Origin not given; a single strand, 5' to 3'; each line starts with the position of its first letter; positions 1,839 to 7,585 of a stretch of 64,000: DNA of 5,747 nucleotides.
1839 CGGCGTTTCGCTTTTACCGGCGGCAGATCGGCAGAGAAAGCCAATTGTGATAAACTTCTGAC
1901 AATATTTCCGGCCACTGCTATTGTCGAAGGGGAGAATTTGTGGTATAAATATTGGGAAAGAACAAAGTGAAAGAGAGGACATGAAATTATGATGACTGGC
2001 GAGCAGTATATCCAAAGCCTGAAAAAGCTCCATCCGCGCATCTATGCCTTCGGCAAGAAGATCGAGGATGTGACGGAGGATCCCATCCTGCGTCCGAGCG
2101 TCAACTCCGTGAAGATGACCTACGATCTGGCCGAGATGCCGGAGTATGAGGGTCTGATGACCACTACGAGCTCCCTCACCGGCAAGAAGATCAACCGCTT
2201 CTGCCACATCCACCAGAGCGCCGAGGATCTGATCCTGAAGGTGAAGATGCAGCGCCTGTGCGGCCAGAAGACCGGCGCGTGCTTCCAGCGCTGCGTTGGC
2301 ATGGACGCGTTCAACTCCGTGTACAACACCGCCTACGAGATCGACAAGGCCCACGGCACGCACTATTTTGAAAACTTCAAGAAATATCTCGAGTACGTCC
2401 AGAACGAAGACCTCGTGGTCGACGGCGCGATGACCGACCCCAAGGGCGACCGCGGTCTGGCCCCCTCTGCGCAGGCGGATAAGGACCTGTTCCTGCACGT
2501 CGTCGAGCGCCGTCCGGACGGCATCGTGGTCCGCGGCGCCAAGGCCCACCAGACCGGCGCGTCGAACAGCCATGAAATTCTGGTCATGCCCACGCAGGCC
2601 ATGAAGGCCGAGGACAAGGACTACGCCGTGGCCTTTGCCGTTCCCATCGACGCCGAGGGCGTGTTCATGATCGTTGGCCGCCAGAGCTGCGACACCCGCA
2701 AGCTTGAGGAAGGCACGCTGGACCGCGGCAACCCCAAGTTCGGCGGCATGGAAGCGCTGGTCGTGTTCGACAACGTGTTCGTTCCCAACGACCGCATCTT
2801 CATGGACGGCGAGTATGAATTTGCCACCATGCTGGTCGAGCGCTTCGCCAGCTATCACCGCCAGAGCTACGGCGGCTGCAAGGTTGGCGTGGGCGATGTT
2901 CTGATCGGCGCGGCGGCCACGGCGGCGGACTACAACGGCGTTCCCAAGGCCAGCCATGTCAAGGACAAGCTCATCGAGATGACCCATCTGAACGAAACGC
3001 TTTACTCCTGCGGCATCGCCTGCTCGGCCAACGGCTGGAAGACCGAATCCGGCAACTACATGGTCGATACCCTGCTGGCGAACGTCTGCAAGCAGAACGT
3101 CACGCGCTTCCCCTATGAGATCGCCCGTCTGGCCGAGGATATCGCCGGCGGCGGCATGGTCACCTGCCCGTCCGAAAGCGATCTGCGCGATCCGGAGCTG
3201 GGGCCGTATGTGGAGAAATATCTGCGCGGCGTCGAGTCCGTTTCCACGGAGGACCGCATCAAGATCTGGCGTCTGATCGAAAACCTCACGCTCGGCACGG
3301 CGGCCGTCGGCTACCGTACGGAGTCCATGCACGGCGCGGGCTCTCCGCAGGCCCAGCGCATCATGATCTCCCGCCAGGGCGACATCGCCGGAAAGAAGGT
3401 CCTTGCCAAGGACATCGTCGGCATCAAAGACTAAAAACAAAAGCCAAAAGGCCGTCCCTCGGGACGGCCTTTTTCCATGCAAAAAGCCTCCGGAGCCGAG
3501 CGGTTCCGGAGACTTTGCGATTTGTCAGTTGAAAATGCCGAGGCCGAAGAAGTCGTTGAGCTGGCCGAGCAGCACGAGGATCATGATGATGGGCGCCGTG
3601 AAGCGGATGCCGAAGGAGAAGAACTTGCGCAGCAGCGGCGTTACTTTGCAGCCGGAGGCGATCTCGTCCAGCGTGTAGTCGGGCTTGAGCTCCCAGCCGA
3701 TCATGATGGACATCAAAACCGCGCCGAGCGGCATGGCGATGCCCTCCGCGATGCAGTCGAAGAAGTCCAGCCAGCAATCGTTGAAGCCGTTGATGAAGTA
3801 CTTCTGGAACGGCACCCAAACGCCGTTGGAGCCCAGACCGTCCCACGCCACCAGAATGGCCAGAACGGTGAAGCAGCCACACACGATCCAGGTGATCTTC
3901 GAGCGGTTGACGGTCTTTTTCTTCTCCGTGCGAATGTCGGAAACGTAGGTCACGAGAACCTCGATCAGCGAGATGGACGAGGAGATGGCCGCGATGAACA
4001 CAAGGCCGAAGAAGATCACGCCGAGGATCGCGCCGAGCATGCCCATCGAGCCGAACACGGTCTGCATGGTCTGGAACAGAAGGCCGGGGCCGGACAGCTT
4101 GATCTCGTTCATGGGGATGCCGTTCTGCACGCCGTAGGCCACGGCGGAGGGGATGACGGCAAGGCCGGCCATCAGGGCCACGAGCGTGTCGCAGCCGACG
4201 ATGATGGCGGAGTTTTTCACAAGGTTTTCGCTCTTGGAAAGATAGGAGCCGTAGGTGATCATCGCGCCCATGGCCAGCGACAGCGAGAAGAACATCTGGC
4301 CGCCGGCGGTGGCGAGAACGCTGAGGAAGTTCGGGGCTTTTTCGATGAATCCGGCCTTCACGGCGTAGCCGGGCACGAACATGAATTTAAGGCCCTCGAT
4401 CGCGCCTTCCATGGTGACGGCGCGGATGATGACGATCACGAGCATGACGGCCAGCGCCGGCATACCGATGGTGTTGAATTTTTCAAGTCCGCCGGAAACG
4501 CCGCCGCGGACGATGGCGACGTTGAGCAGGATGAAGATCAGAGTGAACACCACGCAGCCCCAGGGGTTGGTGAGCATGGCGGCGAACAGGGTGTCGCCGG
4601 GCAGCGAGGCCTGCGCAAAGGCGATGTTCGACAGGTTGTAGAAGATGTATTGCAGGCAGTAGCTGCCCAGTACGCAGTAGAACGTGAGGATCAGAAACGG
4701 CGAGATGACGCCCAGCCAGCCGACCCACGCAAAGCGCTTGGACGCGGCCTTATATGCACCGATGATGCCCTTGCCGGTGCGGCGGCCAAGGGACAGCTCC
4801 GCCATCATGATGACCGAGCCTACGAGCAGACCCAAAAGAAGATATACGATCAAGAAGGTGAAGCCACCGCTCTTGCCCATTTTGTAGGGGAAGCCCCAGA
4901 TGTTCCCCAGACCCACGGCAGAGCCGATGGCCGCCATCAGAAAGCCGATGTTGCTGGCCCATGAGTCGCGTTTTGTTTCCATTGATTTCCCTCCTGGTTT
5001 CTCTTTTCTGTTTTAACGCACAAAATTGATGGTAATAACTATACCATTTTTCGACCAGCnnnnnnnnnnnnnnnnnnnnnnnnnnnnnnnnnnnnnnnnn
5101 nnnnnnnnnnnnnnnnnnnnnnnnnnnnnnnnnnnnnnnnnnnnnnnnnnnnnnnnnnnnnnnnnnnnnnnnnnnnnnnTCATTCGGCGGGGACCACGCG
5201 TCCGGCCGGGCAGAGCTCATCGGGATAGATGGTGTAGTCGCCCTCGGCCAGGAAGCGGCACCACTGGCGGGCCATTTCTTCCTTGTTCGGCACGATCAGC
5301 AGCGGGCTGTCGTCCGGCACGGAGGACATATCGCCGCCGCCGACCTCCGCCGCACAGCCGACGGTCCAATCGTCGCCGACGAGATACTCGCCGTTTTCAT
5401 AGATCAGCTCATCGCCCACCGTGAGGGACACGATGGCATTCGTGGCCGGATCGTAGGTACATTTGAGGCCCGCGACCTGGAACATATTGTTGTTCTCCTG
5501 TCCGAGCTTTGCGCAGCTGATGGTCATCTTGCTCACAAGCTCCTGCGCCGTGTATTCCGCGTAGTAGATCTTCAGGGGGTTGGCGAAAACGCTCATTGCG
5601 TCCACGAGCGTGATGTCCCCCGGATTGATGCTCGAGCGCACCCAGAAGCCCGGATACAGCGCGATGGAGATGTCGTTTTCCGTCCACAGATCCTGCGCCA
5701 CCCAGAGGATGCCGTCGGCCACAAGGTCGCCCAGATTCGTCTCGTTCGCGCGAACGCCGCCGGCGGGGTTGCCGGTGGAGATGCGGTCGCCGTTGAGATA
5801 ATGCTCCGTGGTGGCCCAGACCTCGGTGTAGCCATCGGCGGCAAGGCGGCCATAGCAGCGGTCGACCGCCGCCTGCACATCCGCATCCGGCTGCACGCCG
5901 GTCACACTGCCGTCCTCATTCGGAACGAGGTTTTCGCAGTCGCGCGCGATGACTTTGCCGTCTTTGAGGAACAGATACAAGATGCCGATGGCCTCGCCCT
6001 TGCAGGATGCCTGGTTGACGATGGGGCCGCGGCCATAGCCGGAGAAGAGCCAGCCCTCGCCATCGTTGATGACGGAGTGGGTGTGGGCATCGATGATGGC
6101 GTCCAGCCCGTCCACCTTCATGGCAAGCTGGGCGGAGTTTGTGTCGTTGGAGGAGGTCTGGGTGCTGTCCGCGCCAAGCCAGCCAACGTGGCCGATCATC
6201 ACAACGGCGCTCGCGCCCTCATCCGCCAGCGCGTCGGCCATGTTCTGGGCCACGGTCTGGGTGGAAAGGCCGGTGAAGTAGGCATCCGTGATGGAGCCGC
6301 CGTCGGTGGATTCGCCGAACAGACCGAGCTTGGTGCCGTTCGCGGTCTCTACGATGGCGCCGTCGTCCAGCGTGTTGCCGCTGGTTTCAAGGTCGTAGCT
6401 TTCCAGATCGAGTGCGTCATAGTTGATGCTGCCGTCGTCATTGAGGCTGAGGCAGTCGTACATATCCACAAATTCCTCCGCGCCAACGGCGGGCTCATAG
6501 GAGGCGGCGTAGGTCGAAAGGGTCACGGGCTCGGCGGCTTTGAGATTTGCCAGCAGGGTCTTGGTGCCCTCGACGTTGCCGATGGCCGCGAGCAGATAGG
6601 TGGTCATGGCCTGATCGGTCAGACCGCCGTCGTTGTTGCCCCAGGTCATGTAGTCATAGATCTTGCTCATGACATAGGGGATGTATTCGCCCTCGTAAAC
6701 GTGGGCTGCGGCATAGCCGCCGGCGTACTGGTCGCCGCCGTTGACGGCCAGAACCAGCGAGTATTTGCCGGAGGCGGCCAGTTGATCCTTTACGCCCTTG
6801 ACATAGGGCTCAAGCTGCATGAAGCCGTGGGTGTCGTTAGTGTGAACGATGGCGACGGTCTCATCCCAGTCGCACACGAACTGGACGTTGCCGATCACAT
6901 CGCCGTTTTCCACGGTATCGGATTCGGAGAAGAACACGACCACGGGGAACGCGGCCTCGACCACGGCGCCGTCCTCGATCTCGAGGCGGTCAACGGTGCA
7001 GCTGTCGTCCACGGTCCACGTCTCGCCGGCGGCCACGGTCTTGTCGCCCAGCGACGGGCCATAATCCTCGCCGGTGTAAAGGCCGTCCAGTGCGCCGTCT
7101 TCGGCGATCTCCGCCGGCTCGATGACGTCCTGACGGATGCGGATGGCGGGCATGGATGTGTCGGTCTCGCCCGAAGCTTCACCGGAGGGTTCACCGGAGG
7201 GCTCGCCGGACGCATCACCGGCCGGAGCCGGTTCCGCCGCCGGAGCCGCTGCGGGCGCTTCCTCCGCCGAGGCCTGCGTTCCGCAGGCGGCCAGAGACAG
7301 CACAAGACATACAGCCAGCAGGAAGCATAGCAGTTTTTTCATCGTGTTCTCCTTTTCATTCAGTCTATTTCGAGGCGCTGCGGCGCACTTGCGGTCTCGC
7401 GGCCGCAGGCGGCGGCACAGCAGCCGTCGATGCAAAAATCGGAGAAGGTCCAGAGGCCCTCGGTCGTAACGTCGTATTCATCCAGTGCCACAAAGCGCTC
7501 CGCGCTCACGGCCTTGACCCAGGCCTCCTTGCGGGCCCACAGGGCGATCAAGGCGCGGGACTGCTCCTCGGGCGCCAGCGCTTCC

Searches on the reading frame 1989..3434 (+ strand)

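Call 89: search_protein_families(library=pfam, proteins=[window:1989-3434:+], max_evalue=0.000001)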
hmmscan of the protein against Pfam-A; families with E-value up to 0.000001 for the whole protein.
window:1989-3434:+ (481 aa): 2 families
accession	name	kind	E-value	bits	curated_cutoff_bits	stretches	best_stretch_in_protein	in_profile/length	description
PF11794.13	HpaB_N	-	3.8e-107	358.3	35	1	3-272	1-270/270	4-hydroxyphenylacetate 3-hydroxylase N terminal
PF03241.18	HpaB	-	1.3e-76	256.7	25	1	280-477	2-201/202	4-hydroxyphenylacetate 3-hydroxylase C terminal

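Call 97: search_protein_families(library=ncbifam, proteins=[window:1989-3434:+], max_evalue=1e-10)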
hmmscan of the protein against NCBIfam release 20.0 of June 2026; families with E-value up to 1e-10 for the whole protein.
window:1989-3434:+ (481 aa): 2 families
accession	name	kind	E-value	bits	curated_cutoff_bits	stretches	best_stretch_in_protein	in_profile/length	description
TIGR02309.1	HpaB-1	equivalog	1.1e-57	196.2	480.2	1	2-437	2-434/477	4-hydroxyphenylacetate 3-monooxygenase, oxygenase component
TIGR02310.1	HpaB-2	equivalog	2.6e-35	122.1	885.2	1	2-468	13-479/519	4-hydroxyphenylacetate 3-monooxygenase, oxygenase component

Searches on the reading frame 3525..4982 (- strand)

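Call 97: search_protein_families(library=ncbifam, proteins=[window:3525-4982:-], max_evalue=1e-10)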
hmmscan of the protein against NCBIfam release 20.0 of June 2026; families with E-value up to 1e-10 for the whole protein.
window:3525-4982:- (485 aa): 1 family
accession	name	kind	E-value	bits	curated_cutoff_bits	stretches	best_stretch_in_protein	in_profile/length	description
NF037979.1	Na_transp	subfamily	2.4e-22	79.5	50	1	12-379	7-343/419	sodium-dependent transporter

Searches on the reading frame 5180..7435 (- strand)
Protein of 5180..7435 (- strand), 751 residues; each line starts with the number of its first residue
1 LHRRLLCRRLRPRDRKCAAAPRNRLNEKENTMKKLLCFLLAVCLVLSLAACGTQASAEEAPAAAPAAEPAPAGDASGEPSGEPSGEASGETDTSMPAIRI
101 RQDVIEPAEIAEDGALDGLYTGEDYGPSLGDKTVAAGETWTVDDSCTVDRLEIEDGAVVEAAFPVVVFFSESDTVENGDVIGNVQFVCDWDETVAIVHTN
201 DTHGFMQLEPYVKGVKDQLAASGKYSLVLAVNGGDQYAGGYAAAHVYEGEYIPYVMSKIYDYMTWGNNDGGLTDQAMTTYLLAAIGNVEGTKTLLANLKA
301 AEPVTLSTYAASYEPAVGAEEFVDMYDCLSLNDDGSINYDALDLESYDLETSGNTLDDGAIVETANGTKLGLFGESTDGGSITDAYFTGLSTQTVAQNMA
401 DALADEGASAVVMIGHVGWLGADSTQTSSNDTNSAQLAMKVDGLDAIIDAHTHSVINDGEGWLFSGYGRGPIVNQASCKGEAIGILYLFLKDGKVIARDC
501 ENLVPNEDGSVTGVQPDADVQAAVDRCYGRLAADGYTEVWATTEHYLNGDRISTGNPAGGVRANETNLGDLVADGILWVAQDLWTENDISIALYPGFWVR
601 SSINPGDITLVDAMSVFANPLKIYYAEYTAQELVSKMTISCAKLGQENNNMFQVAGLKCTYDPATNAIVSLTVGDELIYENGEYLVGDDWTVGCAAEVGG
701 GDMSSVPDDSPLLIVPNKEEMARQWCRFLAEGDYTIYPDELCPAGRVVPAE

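Call 89: search_protein_families(library=pfam, proteins=[window:5180-7435:-], max_evalue=0.000001)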
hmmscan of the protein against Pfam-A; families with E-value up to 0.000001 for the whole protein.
window:5180-7435:- (751 aa): 1 family
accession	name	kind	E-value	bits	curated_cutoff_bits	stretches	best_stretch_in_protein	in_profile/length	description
PF02872.23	5_nucleotid_C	-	7.7e-12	46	23.6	1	558-686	14-140/158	5'-nucleotidase, C-terminal domain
